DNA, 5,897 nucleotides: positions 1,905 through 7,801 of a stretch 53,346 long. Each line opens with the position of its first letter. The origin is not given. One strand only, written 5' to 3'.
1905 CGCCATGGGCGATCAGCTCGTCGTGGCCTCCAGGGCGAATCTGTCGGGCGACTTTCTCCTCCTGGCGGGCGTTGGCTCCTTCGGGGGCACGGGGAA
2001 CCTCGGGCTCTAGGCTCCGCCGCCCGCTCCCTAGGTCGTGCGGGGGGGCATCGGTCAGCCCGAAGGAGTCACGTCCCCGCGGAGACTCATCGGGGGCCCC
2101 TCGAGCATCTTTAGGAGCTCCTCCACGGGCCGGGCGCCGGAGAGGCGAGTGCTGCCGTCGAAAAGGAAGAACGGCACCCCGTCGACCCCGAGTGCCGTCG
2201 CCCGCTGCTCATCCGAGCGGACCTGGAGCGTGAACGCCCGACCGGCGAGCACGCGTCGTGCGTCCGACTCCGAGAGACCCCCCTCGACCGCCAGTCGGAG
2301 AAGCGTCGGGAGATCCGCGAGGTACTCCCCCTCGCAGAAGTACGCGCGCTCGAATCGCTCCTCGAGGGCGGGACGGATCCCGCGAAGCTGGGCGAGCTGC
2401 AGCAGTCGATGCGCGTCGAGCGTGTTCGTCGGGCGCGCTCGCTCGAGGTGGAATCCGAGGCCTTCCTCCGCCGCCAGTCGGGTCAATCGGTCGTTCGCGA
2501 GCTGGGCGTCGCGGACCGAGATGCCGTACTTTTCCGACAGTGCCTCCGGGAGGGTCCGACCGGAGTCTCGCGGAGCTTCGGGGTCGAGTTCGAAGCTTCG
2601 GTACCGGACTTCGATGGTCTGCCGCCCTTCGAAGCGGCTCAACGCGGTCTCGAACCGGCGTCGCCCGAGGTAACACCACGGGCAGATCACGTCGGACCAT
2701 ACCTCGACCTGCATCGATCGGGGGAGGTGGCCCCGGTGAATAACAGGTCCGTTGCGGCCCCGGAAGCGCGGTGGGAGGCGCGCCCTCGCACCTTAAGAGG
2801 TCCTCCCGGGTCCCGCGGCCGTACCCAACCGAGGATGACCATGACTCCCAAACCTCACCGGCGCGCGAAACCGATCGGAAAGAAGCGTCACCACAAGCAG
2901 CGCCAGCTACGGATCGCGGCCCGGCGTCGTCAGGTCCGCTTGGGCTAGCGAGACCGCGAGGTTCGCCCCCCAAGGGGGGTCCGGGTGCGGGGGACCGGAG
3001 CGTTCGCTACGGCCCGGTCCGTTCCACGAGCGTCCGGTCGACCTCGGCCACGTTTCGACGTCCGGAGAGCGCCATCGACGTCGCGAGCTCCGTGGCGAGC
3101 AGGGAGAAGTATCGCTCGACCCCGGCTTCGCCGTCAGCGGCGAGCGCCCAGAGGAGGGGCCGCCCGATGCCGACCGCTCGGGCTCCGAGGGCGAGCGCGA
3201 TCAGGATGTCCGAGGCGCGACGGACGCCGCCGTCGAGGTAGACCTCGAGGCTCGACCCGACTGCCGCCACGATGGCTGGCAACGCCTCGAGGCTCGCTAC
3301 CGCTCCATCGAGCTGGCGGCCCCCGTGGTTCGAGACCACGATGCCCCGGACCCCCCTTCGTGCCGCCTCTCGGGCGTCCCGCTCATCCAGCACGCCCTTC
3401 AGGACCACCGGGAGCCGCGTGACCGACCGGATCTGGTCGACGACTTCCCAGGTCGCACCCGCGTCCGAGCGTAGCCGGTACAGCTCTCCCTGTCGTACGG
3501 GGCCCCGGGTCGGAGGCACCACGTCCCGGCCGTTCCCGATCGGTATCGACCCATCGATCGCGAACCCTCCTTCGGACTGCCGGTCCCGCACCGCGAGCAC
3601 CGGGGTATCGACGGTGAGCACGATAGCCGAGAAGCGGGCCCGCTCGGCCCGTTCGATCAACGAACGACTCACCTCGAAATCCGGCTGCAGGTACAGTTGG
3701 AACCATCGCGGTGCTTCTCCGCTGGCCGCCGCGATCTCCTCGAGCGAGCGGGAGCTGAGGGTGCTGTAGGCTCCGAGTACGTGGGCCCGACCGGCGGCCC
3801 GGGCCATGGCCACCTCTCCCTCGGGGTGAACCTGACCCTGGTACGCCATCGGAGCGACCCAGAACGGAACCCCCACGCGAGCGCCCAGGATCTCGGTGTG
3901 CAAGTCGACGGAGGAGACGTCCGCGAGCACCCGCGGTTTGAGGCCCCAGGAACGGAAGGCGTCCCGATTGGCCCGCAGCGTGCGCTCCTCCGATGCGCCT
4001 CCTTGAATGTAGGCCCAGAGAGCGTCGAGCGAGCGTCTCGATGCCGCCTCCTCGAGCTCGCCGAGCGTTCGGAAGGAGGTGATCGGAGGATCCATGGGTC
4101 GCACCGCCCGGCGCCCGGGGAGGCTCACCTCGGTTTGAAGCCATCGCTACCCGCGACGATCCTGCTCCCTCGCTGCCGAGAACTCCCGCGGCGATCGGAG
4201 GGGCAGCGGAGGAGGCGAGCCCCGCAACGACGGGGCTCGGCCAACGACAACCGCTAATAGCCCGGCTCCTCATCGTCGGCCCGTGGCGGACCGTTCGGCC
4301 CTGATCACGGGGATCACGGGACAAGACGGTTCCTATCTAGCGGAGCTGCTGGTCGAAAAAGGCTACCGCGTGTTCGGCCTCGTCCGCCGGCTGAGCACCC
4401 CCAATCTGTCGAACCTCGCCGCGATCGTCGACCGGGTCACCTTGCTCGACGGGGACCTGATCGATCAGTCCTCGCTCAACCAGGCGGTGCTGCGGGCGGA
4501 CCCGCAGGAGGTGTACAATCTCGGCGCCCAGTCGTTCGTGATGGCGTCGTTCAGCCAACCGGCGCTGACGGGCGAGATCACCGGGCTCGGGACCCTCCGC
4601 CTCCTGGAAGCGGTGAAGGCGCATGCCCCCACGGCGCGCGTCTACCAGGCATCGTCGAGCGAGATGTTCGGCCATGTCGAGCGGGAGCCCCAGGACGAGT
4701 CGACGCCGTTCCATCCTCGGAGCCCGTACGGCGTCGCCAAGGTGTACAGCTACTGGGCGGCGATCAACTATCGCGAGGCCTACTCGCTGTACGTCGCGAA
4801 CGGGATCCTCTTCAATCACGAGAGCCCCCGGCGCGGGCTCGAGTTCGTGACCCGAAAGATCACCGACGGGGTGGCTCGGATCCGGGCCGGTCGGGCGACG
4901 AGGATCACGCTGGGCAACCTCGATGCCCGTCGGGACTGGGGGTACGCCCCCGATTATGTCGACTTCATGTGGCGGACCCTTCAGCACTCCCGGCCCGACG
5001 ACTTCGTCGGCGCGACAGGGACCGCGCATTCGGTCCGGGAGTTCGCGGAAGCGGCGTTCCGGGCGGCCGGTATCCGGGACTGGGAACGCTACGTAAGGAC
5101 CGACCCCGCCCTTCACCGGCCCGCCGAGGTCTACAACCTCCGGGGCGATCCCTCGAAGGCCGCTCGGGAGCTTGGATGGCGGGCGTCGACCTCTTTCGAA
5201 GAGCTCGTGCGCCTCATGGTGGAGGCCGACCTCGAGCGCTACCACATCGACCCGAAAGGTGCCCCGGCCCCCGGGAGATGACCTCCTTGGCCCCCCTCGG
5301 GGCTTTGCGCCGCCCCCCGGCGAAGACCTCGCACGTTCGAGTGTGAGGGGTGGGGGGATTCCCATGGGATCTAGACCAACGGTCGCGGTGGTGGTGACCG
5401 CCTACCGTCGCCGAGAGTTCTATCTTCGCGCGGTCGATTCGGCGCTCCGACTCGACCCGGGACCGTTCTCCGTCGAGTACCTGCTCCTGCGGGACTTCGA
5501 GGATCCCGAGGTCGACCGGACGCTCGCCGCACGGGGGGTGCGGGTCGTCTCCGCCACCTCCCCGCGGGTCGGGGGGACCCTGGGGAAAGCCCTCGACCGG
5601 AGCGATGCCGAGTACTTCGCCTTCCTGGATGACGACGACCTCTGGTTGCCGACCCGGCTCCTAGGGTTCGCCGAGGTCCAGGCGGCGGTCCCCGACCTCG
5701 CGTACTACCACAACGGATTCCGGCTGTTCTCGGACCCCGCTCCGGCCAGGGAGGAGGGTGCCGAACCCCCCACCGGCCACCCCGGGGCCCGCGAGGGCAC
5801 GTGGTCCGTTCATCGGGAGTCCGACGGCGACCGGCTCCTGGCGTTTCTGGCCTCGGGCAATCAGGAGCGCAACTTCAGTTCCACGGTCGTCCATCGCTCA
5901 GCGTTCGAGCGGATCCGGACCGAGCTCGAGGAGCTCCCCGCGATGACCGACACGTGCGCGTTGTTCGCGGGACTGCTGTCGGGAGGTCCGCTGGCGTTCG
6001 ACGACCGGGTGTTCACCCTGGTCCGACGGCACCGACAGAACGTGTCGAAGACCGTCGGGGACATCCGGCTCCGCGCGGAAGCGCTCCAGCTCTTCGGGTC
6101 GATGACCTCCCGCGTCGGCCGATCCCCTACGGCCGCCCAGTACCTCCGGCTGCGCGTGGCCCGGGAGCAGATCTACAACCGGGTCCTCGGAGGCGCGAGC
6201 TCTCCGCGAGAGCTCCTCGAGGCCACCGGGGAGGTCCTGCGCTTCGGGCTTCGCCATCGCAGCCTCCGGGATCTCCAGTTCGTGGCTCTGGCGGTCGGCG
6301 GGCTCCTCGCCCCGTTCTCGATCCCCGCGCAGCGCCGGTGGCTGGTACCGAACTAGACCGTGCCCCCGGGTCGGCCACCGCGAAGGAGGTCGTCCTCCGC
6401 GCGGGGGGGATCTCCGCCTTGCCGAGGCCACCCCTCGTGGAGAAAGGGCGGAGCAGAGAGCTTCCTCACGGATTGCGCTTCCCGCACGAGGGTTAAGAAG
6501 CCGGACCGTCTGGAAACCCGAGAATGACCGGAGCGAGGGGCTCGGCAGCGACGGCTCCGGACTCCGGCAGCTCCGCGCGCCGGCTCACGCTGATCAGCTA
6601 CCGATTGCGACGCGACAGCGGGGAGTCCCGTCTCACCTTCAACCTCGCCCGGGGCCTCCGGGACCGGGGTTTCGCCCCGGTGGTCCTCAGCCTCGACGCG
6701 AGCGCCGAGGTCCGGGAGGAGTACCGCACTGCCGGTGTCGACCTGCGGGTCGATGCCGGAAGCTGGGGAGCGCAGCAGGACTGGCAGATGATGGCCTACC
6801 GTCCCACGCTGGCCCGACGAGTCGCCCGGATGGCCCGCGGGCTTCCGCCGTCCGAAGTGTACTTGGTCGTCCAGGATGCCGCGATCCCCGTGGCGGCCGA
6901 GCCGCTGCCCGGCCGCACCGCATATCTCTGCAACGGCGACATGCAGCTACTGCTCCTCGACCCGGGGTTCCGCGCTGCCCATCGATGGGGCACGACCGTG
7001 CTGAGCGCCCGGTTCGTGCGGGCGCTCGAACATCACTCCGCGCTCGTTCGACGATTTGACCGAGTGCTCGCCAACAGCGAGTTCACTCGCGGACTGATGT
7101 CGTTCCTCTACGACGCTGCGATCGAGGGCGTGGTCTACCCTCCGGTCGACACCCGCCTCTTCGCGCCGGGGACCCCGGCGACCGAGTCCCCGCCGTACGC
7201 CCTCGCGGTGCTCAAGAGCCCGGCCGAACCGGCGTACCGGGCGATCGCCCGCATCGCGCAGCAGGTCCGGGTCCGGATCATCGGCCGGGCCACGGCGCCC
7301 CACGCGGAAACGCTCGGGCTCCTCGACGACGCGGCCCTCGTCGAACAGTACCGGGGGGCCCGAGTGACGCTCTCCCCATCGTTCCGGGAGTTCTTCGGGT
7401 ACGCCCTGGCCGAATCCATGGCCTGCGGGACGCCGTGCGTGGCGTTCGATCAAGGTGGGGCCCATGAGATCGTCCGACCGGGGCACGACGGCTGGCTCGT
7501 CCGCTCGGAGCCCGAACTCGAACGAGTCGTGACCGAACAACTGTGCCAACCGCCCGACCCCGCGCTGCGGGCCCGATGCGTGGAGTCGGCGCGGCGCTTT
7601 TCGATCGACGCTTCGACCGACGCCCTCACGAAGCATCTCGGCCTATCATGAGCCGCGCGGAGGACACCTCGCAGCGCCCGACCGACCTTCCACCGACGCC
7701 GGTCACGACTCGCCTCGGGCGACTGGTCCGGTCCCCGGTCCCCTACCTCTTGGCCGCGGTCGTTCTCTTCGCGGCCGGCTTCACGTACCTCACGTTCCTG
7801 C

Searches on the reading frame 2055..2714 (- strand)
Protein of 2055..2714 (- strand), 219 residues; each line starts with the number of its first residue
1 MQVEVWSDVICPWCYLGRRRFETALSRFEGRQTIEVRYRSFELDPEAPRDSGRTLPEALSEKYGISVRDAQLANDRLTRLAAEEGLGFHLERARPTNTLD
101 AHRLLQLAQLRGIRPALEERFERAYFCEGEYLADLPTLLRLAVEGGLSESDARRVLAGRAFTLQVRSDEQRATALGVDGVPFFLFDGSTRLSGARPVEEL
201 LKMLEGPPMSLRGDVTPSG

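Call 79: search_protein_families(library=pfam, proteins=[window:2055-2714:-], max_evalue=0.0001)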
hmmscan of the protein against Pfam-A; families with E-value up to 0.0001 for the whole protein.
window:2055-2714:- (219 aa): 1 family
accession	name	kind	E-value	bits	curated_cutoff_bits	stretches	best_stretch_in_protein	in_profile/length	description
PF01323.26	DSBA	-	9.5e-38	130.3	25.6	1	2-204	1-190/191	DSBA-like thioredoxin domain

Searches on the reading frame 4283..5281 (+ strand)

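Call 79: search_protein_families(library=pfam, proteins=[window:4283-5281:+], max_evalue=0.0001)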
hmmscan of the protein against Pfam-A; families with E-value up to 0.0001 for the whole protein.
window:4283-5281:+ (332 aa): 4 families
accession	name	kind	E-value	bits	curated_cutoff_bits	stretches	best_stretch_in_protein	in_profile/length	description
PF16363.11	GDP_Man_Dehyd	-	6.8e-123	410.8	27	1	7-312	1-332/332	GDP-mannose 4,6 dehydratase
PF01370.27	Epimerase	-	7.7e-64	215.8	20.9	1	6-236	1-228/240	NAD dependent epimerase/dehydratase family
PF04321.23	RmlD_sub_bind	-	3.4e-07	30.1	27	1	7-154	4-130/287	RmlD substrate binding domain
PF05368.20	NmrA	-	7.4e-07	29.5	27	1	7-73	6-71/298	NmrA-like family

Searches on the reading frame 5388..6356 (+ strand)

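Call 79: search_protein_families(library=pfam, proteins=[window:5388-6356:+], max_evalue=0.0001)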
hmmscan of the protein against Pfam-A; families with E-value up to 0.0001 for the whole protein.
window:5388-6356:+ (322 aa): 1 family
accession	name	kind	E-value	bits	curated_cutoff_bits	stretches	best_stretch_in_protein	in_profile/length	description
PF00535.33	Glycos_transf_2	-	2.6e-06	27.9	23.3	1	2-98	3-103/168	Glycosyl transferase family 2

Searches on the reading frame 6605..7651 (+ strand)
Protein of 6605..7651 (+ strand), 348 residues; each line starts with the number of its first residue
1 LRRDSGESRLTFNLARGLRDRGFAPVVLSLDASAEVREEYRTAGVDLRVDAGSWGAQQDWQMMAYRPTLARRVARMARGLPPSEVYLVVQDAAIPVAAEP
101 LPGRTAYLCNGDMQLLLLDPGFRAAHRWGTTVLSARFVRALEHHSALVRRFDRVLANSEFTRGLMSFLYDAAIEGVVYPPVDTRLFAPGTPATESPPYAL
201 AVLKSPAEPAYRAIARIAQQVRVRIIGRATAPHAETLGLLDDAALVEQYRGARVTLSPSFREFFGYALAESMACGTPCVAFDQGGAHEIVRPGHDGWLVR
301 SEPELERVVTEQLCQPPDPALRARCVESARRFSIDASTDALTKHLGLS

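Call 79: search_protein_families(library=pfam, proteins=[window:6605-7651:+], max_evalue=0.0001)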
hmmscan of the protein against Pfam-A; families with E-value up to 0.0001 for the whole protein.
window:6605-7651:+ (348 aa): 5 families
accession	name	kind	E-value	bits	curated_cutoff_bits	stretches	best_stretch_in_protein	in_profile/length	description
PF13692.12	Glyco_trans_1_4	-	1.8e-15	57.9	27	1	212-301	22-126/142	Glycosyl transferases group 1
PF00534.26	Glycos_transf_1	-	3.4e-15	56.4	26.4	1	233-331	74-171/172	Glycosyl transferases group 1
PF20706.3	GT4-conflict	-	1.4e-06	28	26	0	241-291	271-321/385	Family 4 Glycosyltransferase in conflict systems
PF13439.12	Glyco_transf_4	-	2.7e-06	28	28.5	1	7-183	4-168/170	Glycosyltransferase Family 4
PF13524.12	Glyco_trans_1_2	-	6.5e-06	26.6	25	1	214-332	9-128/144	Glycosyl transferase-like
